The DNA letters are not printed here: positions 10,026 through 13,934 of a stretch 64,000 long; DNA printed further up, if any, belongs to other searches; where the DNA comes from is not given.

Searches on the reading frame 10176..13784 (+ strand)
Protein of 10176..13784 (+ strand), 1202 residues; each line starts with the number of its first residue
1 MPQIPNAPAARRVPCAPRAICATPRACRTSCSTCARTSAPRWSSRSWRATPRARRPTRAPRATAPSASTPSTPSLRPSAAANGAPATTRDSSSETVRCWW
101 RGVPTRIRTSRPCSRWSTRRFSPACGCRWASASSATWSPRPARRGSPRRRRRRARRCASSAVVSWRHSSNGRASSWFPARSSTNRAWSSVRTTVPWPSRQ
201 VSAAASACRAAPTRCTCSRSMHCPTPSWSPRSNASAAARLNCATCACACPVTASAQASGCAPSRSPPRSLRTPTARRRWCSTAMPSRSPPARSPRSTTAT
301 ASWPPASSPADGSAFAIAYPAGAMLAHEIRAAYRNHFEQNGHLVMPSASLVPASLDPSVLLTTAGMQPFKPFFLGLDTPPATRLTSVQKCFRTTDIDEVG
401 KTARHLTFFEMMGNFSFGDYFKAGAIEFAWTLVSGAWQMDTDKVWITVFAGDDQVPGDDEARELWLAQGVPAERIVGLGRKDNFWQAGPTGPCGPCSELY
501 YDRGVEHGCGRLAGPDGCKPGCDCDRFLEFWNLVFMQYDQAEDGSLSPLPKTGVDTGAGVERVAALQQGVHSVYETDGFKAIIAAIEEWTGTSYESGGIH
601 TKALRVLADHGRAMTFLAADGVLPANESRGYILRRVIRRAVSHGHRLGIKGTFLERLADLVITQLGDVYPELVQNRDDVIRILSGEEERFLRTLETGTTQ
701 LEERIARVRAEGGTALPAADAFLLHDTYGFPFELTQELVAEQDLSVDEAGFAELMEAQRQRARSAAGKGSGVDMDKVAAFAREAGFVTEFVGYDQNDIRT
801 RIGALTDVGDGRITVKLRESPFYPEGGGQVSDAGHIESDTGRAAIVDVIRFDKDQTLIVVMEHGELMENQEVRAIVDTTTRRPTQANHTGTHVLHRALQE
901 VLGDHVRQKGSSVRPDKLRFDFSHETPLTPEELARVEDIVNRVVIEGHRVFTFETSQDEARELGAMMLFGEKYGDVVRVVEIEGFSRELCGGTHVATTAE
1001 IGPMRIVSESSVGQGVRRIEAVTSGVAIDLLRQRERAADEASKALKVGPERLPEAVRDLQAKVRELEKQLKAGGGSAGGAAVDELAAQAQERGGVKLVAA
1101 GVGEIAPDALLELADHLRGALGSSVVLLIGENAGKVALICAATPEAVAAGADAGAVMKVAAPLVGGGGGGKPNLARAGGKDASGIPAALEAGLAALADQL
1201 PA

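Call 81: search_protein_families(library=pfam, proteins=[window:10176-13784:+], max_evalue=0.00001)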
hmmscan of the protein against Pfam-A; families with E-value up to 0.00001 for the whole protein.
window:10176-13784:+ (1202 aa): 3 families
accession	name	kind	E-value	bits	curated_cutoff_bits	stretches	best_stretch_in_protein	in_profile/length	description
PF01411.24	tRNA-synt_2c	-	2.7e-170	568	30.3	1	328-878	1-550/552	tRNA synthetases class II (A)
PF07973.19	tRNA_SAD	-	2.2e-16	60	24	1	977-1020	1-44/44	Threonyl and Alanyl tRNA synthetase second additional domain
PF02272.25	DHHA1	-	5.2e-11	43.4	25.9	1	1095-1191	2-95/102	DHHA1 domain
